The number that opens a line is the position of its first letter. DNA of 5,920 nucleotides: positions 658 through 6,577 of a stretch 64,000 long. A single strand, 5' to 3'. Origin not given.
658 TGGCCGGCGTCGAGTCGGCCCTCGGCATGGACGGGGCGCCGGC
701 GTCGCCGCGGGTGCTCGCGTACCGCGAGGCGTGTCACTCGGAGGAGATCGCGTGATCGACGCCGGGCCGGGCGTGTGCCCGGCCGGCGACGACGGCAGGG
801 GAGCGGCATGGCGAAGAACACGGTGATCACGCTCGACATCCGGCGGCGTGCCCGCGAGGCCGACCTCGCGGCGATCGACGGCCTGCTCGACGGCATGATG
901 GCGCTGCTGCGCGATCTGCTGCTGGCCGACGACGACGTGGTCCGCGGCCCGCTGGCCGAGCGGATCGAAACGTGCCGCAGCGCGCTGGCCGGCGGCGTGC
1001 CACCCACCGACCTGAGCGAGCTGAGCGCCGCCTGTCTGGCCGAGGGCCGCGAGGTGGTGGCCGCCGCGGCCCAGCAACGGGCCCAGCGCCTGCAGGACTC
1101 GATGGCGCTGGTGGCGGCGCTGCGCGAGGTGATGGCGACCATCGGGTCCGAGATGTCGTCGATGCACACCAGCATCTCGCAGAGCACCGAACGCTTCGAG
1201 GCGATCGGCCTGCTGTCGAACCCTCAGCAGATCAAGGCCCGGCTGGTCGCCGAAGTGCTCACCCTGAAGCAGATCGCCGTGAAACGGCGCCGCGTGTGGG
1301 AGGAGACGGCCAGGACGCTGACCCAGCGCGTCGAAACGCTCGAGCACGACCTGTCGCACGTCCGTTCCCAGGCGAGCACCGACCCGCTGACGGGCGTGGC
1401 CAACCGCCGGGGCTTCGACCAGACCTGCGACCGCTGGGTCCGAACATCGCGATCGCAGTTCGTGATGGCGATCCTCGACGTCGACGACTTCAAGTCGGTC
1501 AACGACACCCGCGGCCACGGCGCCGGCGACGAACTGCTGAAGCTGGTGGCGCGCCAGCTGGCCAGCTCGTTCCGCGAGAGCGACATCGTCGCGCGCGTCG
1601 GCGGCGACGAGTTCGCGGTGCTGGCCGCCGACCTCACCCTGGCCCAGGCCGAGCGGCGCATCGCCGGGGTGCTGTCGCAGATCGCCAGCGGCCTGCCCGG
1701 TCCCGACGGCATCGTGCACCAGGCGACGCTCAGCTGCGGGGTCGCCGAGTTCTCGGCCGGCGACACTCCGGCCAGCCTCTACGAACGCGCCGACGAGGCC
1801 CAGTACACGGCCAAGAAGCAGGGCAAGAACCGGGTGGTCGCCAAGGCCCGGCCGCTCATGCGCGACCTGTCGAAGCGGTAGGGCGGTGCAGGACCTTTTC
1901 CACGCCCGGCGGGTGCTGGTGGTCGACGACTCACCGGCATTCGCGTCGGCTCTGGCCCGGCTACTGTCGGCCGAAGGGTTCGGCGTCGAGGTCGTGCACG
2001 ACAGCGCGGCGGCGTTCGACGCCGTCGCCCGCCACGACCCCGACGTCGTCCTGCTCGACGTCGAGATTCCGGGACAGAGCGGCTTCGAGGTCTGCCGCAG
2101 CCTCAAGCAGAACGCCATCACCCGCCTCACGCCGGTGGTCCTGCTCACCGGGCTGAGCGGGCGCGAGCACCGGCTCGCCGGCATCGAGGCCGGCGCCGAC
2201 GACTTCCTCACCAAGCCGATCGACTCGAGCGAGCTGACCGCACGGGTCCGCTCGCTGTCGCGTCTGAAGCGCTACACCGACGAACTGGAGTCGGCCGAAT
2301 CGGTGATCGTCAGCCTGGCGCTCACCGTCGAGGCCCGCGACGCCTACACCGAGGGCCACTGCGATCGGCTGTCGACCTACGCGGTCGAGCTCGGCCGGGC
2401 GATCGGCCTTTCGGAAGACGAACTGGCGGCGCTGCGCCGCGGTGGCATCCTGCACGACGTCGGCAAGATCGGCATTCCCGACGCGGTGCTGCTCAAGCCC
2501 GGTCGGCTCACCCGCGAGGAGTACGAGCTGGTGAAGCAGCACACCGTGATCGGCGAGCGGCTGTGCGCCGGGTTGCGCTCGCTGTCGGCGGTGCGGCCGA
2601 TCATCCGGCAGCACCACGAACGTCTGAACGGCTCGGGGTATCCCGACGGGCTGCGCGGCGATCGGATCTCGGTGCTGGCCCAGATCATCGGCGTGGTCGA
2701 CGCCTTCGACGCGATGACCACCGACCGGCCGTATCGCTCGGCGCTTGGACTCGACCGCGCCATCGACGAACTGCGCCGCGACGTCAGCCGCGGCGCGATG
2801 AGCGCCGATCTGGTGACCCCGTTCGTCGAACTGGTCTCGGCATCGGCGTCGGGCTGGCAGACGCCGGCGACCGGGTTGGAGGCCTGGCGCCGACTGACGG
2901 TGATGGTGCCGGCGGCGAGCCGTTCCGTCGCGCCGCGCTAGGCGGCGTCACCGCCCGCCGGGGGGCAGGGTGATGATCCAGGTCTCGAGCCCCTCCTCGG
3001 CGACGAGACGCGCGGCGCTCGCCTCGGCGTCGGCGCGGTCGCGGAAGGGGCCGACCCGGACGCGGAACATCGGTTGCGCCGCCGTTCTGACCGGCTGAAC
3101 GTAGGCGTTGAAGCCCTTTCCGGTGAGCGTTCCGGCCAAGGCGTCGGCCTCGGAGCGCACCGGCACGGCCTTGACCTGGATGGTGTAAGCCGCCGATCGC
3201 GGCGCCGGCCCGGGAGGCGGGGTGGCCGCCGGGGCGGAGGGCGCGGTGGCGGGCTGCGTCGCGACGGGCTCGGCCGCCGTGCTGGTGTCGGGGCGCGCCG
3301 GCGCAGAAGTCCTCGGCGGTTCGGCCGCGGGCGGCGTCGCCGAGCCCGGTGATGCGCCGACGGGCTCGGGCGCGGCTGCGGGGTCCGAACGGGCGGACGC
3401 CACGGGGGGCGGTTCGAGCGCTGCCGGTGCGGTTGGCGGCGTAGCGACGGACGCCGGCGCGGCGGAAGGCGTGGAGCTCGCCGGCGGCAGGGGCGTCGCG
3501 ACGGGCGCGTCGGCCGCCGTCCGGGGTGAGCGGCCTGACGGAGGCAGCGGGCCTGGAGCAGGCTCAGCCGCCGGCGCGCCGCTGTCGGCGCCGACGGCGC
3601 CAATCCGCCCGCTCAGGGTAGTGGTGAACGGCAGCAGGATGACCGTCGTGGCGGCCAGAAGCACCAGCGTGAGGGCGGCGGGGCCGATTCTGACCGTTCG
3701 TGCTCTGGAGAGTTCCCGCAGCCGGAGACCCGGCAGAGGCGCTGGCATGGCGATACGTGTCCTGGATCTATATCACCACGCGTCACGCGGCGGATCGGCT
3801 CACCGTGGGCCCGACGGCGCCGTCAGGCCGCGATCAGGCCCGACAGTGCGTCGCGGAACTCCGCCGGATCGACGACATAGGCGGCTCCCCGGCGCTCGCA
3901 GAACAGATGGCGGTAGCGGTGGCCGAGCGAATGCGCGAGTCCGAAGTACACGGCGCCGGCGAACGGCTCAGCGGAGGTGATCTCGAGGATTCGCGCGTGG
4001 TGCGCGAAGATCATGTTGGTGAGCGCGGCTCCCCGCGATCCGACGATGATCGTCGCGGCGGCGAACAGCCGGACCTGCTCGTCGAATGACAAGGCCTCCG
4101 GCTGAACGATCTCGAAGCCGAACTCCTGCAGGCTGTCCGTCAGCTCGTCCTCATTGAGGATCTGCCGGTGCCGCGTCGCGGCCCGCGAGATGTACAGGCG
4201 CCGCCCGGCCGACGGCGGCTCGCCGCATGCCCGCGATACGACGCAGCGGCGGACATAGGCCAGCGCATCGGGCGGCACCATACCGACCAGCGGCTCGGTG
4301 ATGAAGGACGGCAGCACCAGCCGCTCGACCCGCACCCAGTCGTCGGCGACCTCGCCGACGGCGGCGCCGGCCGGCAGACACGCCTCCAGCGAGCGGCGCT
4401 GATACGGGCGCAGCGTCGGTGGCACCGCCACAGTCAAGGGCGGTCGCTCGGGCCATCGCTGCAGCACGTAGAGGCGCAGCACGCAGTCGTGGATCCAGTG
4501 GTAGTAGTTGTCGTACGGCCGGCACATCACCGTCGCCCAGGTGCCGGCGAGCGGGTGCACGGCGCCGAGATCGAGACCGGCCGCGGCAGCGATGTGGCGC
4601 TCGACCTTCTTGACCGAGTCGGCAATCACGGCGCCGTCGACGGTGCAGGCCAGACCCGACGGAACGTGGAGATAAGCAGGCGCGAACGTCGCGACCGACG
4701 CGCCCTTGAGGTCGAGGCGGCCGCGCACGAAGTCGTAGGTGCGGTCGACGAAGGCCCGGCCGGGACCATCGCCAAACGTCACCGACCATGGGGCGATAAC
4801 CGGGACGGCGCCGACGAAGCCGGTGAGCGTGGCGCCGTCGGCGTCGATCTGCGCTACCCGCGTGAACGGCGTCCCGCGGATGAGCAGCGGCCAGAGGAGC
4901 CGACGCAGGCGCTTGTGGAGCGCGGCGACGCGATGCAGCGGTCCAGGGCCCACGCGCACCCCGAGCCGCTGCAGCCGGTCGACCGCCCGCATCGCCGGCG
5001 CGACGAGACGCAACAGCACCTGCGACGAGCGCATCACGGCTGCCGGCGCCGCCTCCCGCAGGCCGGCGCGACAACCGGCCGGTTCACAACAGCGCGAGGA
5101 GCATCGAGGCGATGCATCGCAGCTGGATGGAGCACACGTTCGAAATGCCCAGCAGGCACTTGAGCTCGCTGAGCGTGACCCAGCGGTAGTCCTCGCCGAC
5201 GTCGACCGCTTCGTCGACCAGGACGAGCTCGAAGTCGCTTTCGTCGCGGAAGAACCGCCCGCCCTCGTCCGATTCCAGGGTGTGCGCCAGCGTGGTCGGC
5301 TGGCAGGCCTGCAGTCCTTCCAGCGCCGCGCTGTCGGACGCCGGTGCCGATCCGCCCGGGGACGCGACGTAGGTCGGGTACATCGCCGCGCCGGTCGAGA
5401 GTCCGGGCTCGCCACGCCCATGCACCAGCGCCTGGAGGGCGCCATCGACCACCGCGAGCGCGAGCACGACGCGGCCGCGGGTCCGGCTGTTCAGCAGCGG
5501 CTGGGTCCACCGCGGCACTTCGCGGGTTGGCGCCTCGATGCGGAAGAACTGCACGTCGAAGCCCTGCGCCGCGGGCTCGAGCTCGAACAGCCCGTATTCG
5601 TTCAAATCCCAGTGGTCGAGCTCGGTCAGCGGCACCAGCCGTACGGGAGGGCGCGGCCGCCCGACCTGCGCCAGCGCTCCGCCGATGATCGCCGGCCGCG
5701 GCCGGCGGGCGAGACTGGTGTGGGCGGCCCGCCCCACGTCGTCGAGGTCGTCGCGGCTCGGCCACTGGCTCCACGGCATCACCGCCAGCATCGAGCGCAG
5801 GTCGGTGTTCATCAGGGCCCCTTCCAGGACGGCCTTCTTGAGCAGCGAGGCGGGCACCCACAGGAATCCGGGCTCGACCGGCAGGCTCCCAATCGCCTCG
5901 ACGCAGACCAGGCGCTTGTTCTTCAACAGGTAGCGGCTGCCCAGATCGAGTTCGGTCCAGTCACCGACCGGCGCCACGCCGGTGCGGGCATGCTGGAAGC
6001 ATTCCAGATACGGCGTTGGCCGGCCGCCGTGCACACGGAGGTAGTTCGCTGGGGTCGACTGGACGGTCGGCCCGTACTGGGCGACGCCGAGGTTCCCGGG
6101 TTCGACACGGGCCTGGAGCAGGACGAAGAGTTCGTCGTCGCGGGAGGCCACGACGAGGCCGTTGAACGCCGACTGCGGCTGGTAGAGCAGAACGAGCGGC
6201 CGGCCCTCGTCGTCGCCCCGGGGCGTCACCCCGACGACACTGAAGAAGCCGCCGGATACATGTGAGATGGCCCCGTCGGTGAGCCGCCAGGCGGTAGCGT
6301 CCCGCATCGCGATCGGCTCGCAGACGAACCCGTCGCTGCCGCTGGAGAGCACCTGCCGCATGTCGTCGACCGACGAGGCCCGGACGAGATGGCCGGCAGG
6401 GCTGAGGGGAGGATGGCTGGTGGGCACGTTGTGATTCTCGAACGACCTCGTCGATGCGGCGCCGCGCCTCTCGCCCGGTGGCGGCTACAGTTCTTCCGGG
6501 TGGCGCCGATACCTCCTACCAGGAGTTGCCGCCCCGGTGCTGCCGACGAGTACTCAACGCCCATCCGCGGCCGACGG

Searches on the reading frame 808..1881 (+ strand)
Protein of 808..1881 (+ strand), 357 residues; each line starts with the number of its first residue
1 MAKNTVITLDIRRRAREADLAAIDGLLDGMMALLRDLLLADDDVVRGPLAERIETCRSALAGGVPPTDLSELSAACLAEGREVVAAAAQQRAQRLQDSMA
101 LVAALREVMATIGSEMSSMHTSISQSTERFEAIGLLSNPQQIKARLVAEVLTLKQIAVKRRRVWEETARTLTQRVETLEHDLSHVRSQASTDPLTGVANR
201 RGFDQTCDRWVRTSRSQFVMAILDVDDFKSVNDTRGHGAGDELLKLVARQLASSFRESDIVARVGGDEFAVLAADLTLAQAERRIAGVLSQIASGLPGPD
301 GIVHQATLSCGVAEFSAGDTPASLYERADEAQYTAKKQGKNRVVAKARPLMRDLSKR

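Call 60: search_protein_families(library=pfam, proteins=[window:808-1881:+], max_evalue=0.0001)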
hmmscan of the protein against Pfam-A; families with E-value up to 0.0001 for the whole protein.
window:808-1881:+ (357 aa): 1 family
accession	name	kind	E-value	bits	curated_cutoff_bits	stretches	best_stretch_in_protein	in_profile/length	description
PF00990.26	GGDEF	-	2e-38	132.1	23.8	1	189-342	1-161/161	Diguanylate cyclase, GGDEF domain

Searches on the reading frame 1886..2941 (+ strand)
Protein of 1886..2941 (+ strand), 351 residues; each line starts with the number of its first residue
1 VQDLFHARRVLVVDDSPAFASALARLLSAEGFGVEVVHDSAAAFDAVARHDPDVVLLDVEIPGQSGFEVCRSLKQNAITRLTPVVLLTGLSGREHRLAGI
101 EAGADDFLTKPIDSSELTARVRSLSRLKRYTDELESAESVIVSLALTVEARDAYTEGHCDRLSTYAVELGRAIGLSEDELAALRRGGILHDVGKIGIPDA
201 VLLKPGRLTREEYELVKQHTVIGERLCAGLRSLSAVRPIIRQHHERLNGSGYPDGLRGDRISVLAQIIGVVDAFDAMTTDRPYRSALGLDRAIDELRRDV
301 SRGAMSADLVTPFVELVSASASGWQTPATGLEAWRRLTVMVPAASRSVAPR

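Call 60: search_protein_families(library=pfam, proteins=[window:1886-2941:+], max_evalue=0.0001)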
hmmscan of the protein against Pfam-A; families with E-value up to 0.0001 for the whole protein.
window:1886-2941:+ (351 aa): 3 families
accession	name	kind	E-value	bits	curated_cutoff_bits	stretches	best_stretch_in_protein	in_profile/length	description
PF13487.12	HD_5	-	1.8e-33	116.1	27.2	1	148-299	7-161/170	HD domain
PF00072.30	Response_reg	-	2.5e-27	95.7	30.2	1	10-122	1-111/111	Response regulator receiver domain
PF01966.28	HD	-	1.3e-16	61.4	22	1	157-277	3-116/116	HD domain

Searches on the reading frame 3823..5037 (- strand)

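Call 60: search_protein_families(library=pfam, proteins=[window:3823-5037:-], max_evalue=0.0001)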
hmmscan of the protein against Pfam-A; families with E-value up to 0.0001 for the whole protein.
window:3823-5037:- (404 aa): 1 family
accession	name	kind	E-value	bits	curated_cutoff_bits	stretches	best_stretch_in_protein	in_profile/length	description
PF04577.19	Glyco_transf_61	-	6.2e-29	101.4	27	1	178-347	1-132/137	Glycosyltransferase 61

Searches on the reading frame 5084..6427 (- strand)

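Call 60: search_protein_families(library=pfam, proteins=[window:5084-6427:-], max_evalue=0.0001)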
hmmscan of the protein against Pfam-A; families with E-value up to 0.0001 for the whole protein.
window:5084-6427:- (447 aa): 1 family
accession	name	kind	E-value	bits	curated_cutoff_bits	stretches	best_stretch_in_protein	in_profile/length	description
PF03559.20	Hexose_dehydrat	-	1e-64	218.1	25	2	34-216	17-202/203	NDP-hexose 2,3-dehydratase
